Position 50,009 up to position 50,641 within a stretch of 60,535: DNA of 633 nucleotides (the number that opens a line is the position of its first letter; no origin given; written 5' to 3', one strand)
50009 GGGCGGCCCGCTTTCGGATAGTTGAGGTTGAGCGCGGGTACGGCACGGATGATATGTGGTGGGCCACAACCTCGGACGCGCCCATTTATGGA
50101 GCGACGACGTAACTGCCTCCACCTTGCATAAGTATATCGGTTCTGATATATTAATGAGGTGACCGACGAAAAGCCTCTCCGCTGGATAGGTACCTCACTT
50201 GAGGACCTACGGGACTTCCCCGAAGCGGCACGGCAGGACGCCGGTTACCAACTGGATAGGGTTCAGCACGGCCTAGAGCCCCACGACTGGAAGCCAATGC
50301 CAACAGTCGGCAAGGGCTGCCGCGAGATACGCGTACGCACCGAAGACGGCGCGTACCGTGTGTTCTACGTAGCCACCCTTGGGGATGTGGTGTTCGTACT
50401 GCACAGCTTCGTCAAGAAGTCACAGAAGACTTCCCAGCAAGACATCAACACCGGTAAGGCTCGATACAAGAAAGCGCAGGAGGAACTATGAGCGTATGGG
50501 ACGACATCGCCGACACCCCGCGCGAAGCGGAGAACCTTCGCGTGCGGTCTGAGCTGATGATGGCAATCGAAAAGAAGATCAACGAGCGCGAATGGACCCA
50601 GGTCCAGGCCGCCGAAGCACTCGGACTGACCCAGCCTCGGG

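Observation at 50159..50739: Phage-encoded HigB/HigA-like toxin-antitoxin module in the right arm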

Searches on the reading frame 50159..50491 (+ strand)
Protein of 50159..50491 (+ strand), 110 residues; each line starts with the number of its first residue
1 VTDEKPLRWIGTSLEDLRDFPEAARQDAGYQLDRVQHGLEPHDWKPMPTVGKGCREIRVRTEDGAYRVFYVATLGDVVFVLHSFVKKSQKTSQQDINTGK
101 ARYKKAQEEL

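Call 3: search_protein_families(library=pfam, proteins=[window:50159-50491:+], max_evalue=0.1)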
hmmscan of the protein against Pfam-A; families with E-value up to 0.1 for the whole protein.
window:50159-50491:+ (110 aa): 2 families
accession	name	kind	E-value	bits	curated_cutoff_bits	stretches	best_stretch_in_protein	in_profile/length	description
PF05973.20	Gp49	-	1.7e-24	86.1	23.9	1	15-104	1-90/90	Phage derived protein Gp49-like (DUF891)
PF05016.21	ParE_toxin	-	0.004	18.1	23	1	8-81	30-80/89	ParE toxin of type II toxin-antitoxin system, parDE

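Call 4: search_protein_families(library=ncbifam, proteins=[window:50159-50491:+], max_evalue=0.1)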
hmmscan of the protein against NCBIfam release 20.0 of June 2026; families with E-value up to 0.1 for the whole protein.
window:50159-50491:+ (110 aa): 1 family
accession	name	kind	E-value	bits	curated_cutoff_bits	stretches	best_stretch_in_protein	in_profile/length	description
TIGR02683.1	upstrm_HI1419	hypoth_equivalog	1.8e-06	28.3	62.85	1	15-103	14-92/95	type II toxin-antitoxin system RelE/ParE family toxin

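Call 5: search_protein_families(library=phrogs, proteins=[window:50159-50491:+], max_evalue=0.01)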
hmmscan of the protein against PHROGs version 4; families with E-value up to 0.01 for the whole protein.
window:50159-50491:+ (110 aa): 2 families
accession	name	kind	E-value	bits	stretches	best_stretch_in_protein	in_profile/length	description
phrog_2523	-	unknown function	1.4e-37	129.1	1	5-109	3-107/108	-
phrog_3445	-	moron, auxiliary metabolic gene and host takeover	4.4e-06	27.9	1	23-108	24-101/103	toxin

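Call 7: search_solved_structures(query=window:50159-50491:+, max_evalue=1, show_alignments=3)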
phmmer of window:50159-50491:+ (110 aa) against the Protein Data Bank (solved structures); distinct sequences matched with E-value up to 1: 2.
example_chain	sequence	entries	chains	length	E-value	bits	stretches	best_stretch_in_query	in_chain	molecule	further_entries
6af3_A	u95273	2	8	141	0.22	14.8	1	67-102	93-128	HigB toxin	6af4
2o1e_A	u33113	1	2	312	0.95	12.7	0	17-49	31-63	YcdH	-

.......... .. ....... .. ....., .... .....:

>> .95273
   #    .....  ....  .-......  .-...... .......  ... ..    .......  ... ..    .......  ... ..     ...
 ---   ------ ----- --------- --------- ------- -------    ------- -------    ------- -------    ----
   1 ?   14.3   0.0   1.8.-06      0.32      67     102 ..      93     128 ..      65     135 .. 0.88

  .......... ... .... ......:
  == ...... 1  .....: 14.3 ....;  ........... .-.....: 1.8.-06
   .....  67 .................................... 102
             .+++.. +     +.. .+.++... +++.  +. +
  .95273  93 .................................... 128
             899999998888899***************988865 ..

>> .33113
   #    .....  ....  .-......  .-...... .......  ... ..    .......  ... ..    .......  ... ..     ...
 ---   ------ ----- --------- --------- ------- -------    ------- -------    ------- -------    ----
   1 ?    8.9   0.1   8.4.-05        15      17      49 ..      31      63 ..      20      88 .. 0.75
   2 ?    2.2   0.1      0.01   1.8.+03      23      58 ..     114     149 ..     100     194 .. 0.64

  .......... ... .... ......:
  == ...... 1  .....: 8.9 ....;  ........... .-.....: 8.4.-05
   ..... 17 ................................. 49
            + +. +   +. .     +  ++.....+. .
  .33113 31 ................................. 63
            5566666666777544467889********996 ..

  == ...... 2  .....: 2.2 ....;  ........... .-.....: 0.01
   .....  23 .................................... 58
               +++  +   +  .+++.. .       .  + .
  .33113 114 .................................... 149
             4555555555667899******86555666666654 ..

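Call 24: find_homologous_proteins(query=window:50159-50488:+, max_evalue=0.001)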
Query window:50159-50488:+ (110 aa): 403 proteins with E <= 0.001 among 408 candidates; the best 120 are listed.
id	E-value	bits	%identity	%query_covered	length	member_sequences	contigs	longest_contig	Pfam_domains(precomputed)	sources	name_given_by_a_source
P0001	1.9e-67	242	97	100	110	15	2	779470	PF05973.21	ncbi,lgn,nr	ncbi:type II toxin-antitoxin system RelE/ParE family toxin [Mycobacteroides saopaulense]|nr:type II 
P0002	1.0e-58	214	86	99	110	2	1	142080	PF05973.21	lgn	-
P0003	2.4e-44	168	70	95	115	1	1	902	PF05973.21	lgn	-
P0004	7.1e-41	156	66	95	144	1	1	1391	PF05973.21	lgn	-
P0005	2.7e-40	155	68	91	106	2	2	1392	PF05973.21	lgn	-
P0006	2.0e-39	152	65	95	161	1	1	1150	PF05973.21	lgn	-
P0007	4.5e-39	151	64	96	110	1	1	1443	PF05973.21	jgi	-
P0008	1.8e-38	149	66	91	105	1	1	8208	PF05973.21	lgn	-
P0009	5.3e-38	147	69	90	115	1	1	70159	PF05973.21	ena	-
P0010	5.5e-37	144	64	95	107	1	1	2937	PF05973.21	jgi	jgi:phage-related protein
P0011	3.1e-36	141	67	89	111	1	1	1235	PF05973.21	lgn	-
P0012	3.4e-36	141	64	96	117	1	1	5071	PF05973.21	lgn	-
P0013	3.6e-36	141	61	95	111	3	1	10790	PF05973.21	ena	-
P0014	3.9e-36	141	64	95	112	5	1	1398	PF05973.21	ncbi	-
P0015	4.0e-36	141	61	95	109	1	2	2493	PF05973.21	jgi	jgi:phage-related protein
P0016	4.3e-36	141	62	91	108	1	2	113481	PF05973.21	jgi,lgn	jgi:phage-related protein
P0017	5.5e-36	141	66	91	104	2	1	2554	PF05973.21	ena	-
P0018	6.4e-36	140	61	91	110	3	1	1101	PF05973.21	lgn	-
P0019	8.1e-36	140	65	92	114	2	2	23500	PF05973.21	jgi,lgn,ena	-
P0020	9.6e-36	140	63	90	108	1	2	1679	PF05973.21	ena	-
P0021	1.1e-35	140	63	90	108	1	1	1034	PF05973.21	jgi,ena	-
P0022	1.3e-35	140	60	96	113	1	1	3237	PF05973.21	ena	-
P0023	1.3e-35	139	64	91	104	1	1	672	PF05973.21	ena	-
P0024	1.3e-35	139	63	90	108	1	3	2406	PF05973.21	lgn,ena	-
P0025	1.3e-35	139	63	90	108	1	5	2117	PF05973.21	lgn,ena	-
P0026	1.5e-35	139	64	91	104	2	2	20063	PF05973.21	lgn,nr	nr:type II toxin-antitoxin system RelE/ParE family toxin [Stenotrophomonas sp. NLF4-10]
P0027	1.7e-35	139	59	96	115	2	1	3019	PF05973.21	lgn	-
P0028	1.9e-35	139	63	90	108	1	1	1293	PF05973.21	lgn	-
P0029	2.0e-35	139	59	98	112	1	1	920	PF05973.21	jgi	jgi:phage-related protein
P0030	2.1e-35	139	69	90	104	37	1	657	PF05973.21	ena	-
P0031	2.6e-35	138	63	92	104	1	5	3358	PF05973.21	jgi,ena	-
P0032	2.9e-35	138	63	90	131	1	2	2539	PF05973.21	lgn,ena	-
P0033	3.2e-35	138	63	90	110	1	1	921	PF05973.21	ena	-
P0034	3.7e-35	138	63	90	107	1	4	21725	PF05973.21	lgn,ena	-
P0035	3.9e-35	138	61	90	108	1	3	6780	PF05973.21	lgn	-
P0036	4.1e-35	138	59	96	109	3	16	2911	PF05973.21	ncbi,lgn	ncbi:MAG TPA: type II toxin-antitoxin system RelE/ParE family toxin [Sphingomonadales bacterium]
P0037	4.2e-35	138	56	99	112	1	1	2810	PF05973.21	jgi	jgi:phage-related protein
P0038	4.4e-35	138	63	90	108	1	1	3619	PF05973.21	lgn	-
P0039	4.7e-35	138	59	95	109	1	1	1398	PF05973.21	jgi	jgi:phage-related protein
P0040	4.9e-35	138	62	90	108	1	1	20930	PF05973.21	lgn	-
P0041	4.9e-35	138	62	90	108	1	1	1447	PF05973.21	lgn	-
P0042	6.7e-35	137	59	100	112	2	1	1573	PF05973.21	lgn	-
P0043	7.0e-35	137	57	96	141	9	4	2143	PF05973.21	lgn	-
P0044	8.0e-35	137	60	96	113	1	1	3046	PF05973.21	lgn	-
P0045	8.1e-35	137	61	90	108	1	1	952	PF05973.21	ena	-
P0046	8.7e-35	137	60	91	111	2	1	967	PF05973.21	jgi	jgi:phage-related protein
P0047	9.1e-35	137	58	96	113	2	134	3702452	PF05973.21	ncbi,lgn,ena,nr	ncbi:MAG: type II toxin-antitoxin system RelE/ParE family toxin [Hyphomonadaceae bacterium]|nr:type 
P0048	9.5e-35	137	62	90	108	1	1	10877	PF05973.21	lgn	-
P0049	1.0e-34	137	61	91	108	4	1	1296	PF05973.21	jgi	-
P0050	1.1e-34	137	61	90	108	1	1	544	PF05973.21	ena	-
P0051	1.1e-34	136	61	92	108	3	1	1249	PF05973.21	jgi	jgi:phage-related protein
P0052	1.1e-34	136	63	90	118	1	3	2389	PF05973.21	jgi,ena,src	-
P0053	1.1e-34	136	60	95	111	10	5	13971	PF05973.21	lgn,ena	-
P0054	1.2e-34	136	60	96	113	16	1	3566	PF05973.21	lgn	-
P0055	1.3e-34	136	66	91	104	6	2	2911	PF05973.21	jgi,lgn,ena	jgi:phage-related protein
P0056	1.4e-34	136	58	100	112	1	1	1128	PF05973.21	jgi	jgi:phage-related protein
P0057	1.5e-34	136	61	90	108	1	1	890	PF05973.21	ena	-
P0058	1.6e-34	136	63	89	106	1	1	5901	PF05973.21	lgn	-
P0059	1.7e-34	136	63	89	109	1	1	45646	PF05973.21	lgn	-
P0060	1.8e-34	136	62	90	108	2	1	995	PF05973.21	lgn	-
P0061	2.1e-34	136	62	90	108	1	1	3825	PF05973.21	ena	-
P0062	2.5e-34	135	61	90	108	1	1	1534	PF05973.21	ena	-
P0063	2.7e-34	135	61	90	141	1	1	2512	PF05973.21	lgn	-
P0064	2.8e-34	135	65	90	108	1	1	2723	PF05973.21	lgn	-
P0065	2.9e-34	135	62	91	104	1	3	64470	PF05973.21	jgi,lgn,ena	-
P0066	2.9e-34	135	61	90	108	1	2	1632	PF05973.21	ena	-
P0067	2.9e-34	135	61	90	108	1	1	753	PF05973.21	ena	-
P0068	2.9e-34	135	62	90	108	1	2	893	PF05973.21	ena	-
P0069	2.9e-34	135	62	90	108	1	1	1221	PF05973.21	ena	-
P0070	3.2e-34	135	62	90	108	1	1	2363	PF05973.21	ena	-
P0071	3.3e-34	135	62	92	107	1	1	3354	PF05973.21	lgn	-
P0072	3.8e-34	135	61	90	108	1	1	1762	PF05973.21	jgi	jgi:phage-related protein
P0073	3.9e-34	135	59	94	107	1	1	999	PF05973.21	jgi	jgi:phage-related protein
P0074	5.4e-34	134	63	86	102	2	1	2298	PF05973.21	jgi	jgi:phage-related protein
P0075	6.3e-34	134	55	95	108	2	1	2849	PF05973.21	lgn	-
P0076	7.2e-34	134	62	90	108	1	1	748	PF05973.21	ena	-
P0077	7.3e-34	134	58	91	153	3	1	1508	PF05973.21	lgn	-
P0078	7.5e-34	134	58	94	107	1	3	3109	PF05973.21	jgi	jgi:phage-related protein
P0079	7.7e-34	134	61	90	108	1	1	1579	PF05973.21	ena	-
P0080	9.3e-34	134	54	95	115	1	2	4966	PF05973.21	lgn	-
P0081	9.4e-34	133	60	90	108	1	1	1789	PF05973.21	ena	-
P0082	1.0e-33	133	59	95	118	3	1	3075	PF05973.21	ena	-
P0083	1.0e-33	133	58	94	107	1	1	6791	PF05973.21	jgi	jgi:phage-related protein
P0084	1.0e-33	133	58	94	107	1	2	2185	PF05973.21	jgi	jgi:phage-related protein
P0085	1.1e-33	133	61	91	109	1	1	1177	PF05973.21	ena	-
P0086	1.1e-33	133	62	90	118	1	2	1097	PF05973.21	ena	-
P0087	1.2e-33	133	60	90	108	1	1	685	PF05973.21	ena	-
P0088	1.2e-33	133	55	100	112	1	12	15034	PF05973.21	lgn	-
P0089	1.2e-33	133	59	92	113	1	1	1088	PF05973.21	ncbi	-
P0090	1.3e-33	133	60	90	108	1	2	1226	PF05973.21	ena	-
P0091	1.4e-33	133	60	95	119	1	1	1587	PF05973.21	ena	-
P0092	1.4e-33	133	58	94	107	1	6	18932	PF05973.21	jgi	jgi:phage-related protein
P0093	1.5e-33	133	58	94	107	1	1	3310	PF05973.21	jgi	jgi:phage-related protein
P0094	1.5e-33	133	60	90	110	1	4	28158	PF05973.21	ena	-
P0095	1.5e-33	133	60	90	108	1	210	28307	PF05973.21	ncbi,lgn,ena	-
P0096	1.5e-33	133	60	90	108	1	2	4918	PF05973.21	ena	-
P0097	1.6e-33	133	63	90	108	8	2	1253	PF05973.21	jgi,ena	-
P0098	1.6e-33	133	59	96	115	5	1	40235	PF05973.21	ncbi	-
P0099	1.6e-33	133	59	89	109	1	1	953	PF05973.21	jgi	jgi:phage-related protein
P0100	1.7e-33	133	60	90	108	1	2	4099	PF05973.21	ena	-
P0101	2.0e-33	132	58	94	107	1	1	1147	PF05973.21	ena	-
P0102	2.0e-33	132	58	94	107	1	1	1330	PF05973.21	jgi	-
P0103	2.0e-33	132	58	94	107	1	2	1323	PF05973.21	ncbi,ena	-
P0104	2.4e-33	132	59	95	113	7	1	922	PF05973.21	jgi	-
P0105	2.8e-33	132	58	96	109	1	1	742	PF05973.21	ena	-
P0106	2.9e-33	132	60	96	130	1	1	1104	PF05973.21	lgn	-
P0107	3.2e-33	132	56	96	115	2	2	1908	PF05973.21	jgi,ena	-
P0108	3.3e-33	132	59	92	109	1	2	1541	PF05973.21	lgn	-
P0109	3.7e-33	132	62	90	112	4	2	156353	PF05973.21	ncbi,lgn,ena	-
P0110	3.7e-33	132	58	92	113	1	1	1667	PF05973.21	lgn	-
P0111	3.8e-33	132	58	94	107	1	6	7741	PF05973.21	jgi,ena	jgi:phage-related protein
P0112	4.0e-33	131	61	92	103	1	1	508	PF05973.21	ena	-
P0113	4.1e-33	131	58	96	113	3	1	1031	PF05973.21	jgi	jgi:phage-related protein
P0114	4.3e-33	131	59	92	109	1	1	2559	PF05973.21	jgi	jgi:phage-related protein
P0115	4.7e-33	131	60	91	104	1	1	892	PF05973.21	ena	-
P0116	4.7e-33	131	60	96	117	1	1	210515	PF05973.21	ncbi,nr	ncbi:type II toxin-antitoxin system RelE/ParE family toxin [bacterium]|nr:type II toxin-antitoxin sy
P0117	5.4e-33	131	57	94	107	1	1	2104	PF05973.21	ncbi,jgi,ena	-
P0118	5.5e-33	131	59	90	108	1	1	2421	PF05973.21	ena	-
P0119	5.5e-33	131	59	90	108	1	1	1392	PF05973.21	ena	-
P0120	5.7e-33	131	61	90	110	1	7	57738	PF05973.21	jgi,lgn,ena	-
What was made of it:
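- On Gp49 / HigB-type toxins of the RelE/ParE (BECR-fold) superfamily (PF05973): All 120 listed homologs carry PF05973 (call 24).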

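Call 28: find_encoding_contigs(protein=P0047, flank=2500, max_places=3)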
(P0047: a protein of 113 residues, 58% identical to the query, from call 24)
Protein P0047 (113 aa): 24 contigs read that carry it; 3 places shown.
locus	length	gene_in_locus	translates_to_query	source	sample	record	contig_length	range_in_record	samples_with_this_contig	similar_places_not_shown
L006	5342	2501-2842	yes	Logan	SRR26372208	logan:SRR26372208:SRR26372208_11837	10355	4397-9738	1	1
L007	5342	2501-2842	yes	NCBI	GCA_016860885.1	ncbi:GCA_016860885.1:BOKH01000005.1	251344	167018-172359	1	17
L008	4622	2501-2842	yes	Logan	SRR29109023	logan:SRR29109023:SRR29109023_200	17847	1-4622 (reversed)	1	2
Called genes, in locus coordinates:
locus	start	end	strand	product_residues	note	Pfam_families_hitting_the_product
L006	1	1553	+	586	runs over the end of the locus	PF03432:Relaxase (weak), PF11843:DUF3363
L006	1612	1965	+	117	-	PF12728:HTH_17 (weak)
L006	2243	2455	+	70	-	PF12728:HTH_17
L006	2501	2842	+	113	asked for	PF05973:Gp49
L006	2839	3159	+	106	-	PF13744:HTH_37, PF13560:HTH_31 (weak), PF01381:HTH_3 (weak)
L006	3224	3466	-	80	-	-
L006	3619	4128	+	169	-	-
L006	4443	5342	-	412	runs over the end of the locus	PF13356:Arm-DNA-bind_3, PF00589:Phage_integrase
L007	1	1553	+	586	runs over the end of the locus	PF03432:Relaxase (weak), PF11843:DUF3363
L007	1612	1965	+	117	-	PF12728:HTH_17 (weak)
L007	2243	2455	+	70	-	PF12728:HTH_17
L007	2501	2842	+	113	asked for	PF05973:Gp49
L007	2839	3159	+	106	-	PF13744:HTH_37, PF13560:HTH_31 (weak), PF01381:HTH_3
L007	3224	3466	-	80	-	-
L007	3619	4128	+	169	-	-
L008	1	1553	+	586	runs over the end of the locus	PF03432:Relaxase (weak), PF11843:DUF3363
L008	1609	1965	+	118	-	PF12728:HTH_17 (weak)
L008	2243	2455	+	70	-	PF12728:HTH_17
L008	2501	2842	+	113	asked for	PF05973:Gp49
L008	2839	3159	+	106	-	PF13744:HTH_37, PF13560:HTH_31 (weak), PF01381:HTH_3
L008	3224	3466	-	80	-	-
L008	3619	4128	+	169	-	-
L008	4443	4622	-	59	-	?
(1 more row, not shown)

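Call 29: find_encoding_contigs(protein=P0109, flank=2500, max_places=2)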
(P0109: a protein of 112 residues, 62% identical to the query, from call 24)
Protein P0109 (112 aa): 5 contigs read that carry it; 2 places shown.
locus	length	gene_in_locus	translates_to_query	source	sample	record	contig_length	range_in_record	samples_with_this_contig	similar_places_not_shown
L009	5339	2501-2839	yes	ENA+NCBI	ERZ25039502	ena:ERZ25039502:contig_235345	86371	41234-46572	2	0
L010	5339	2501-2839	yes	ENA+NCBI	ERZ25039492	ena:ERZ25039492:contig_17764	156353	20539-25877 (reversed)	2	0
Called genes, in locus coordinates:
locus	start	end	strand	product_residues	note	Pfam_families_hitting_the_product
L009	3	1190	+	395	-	-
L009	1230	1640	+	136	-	PF04170:NlpE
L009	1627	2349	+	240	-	PF17185:NlpE_C, PF03724:META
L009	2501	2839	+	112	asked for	PF05973:Gp49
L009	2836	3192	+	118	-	PF13744:HTH_37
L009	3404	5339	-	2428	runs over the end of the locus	PF10091:Glycoamylase, PF06165:GH94_b-supersand, PF17167:Glyco_hydro_94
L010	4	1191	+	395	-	-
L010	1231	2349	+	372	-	PF04170:NlpE, PF17185:NlpE_C, PF03724:META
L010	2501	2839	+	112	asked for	PF05973:Gp49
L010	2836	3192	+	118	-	PF13744:HTH_37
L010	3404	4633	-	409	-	PF17167:Glyco_hydro_94, PF03633:Glyco_hydro_65C (faint)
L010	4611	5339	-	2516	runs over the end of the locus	PF10091:Glycoamylase, PF06165:GH94_b-supersand, PF17167:Glyco_hydro_94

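Call 30: find_encoding_contigs(protein=P0002, flank=6000, max_places=2)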
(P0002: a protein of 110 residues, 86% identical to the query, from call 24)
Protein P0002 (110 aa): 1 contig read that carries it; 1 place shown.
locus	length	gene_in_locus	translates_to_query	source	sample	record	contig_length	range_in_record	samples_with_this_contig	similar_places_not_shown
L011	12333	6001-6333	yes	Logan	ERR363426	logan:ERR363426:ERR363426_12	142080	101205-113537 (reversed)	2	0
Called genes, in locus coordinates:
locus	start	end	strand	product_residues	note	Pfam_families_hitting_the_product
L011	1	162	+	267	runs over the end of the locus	PF09234:DUF1963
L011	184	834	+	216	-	-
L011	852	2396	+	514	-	-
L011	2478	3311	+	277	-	-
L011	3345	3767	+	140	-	-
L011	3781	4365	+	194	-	PF12850:Metallophos_2 (weak)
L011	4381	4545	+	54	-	-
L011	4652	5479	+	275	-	PF13521:AAA_28 (weak), PF17866:AAA_lid_6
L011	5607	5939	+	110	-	-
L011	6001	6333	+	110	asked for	PF05973:Gp49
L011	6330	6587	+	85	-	PF13744:HTH_37, PF13560:HTH_31 (weak), PF01381:HTH_3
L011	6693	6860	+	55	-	-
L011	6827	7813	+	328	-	PF25199:nSTAND_NTPase5 (faint)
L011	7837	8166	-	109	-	-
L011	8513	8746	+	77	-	PF02604:PhdYeFM_antitox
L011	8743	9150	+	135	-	PF01850:PIN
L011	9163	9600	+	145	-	-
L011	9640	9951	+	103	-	-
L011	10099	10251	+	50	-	-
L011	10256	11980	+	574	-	PF10774:DUF4226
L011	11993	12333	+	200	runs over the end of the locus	PF10824:T7SS_ESX_EspC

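Call 31: predict_structure(alignment_id=A1)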
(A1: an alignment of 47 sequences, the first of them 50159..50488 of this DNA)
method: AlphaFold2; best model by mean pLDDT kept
length: 110 residues; sequences in the alignment: 47
mean_pLDDT: 87.5   pTM: 0.78
mean pLDDT of the five models: 87.5, 85.9, 83.1, 81.1, 78.9
residues with pLDDT >= 90: 43; 70-90: 64; 50-70: 2; < 50: 1
segments of 3 or more residues with pLDDT < 50: none
pLDDT, mean of each block of 10 residues (from residue 1): 78 85 88 89 89 90 85 91 86 90 91
secondary structure, 60 per line:
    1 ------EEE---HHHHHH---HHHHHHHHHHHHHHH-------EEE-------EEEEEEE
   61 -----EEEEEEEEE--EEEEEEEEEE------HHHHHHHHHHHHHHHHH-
elements in order: E7-9 H13-18 H22-36 E44-46 E54-60 E66-74 E77-86 H93-109
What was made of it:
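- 50159..50491 (+): Toxin gene (MAB_1762; prophiGD11-1 gene 58): 110 aa, Gp49/HigB-type RelE/ParE-superfamily toxin, translated from a leaderless GTG. AF2 model with pLDDT 87.5 (call 31).
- On Gp49 / HigB-type toxins of the RelE/ParE (BECR-fold) superfamily (PF05973): AF2 model with pLDDT 87.5, pTM 0.78 and elements E7-9, H13-18, H22-36, E44-46, E54-60, E66-74, E77-86, H93-109 (call 31).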

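Call 33: fold_search(model_id=the predicted structure, library=pdb)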
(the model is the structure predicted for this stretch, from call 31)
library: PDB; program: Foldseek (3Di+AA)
matches with E <= 10: 1119; with E <= 0.001: 2
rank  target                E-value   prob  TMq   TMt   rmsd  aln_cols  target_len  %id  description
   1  7nbu_Y                4.8e-04  1.00  0.71  0.65   3.1       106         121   20  Structure of the HigB1 toxin mutant K95A from Mycobacterium tuberculosis (Rv1955) and its target, the cspA mRNA, on th (released 2022-03-02)
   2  7awk                  5.8e-04  1.00  0.65  0.60   3.9       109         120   21  Crystal structure of the HigB1 toxin mutant K95A from Mycobacterium tuberculosis (Rv1955) (released 2021-11-24)
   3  5ja8_C                1.0e-03  1.00  0.60  0.61   4.3       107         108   14  Crystal structure of the HigB2 toxin in complex with Nb2 (released 2017-04-05)
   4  8a0x_C                2.9e-03  0.99  0.49  0.50   5.5       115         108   16  Crystal structure of the HigB2-HigA2 tetramer in complex with operator DNA (released 2023-05-03)
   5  6af4_A                3.7e-03  1.00  0.55  0.51   4.3       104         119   17  Toxin-Antitoxin module from Streptococcus pneumoniae (released 2019-08-14)
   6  6af4_C                4.5e-03  1.00  0.63  0.60   4.0       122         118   15  Toxin-Antitoxin module from Streptococcus pneumoniae (released 2019-08-14)
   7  5ja8_A                4.5e-03  1.00  0.56  0.57   4.4       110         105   16  Crystal structure of the HigB2 toxin in complex with Nb2 (released 2017-04-05)
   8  5czf_D                7.5e-03  0.98  0.44  0.51   5.4        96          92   18  Crystal structure of the PaaA2-ParE2 antitoxin-toxin complex (released 2016-06-01)
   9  8a0x_D                7.5e-03  0.98  0.51  0.51   5.2       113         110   15  Crystal structure of the HigB2-HigA2 tetramer in complex with operator DNA (released 2023-05-03)
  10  5cw7_F                8.5e-03  0.98  0.44  0.49   5.7        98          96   17  Crystal structure of the PaaA2-ParE2 antitoxin-toxin complex (released 2016-06-01)
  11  5cw7_B                1.0e-02  0.98  0.47  0.53   5.3       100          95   16  Crystal structure of the PaaA2-ParE2 antitoxin-toxin complex (released 2016-06-01)
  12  5cw7_P                1.0e-02  0.98  0.44  0.49   5.4        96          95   18  Crystal structure of the PaaA2-ParE2 antitoxin-toxin complex (released 2016-06-01)
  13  6af4_G                1.3e-02  1.00  0.60  0.57   3.5       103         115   19  Toxin-Antitoxin module from Streptococcus pneumoniae (released 2019-08-14)
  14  2khe_MODEL_1_A        1.6e-02  0.99  0.50  0.59   4.3        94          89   14  Solution Structure of the Bacterial Toxin Rele from Thermus Thermophilus HB8 (released 2010-03-31)
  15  5czf_C                1.8e-02  0.96  0.46  0.52   5.3        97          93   18  Crystal structure of the PaaA2-ParE2 antitoxin-toxin complex (released 2016-06-01)
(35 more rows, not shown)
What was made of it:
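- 50159..50491 (+): Foldseek top hits are M. tuberculosis HigB1 7nbu_Y (TMq 0.71), 7awk, V. cholerae HigB2 and S. pneumoniae HigB (call 33).
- On Gp49 / HigB-type toxins of the RelE/ParE (BECR-fold) superfamily (PF05973): The Foldseek PDB top hits are all HigB, HigB2, RelE or ParE toxins (call 33).
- The toxin model has pLDDT 87.5 (call 31) and is closest to ribosome-bound M. tuberculosis HigB1, V. cholerae HigB2 and S. pneumoniae HigB (call 33).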
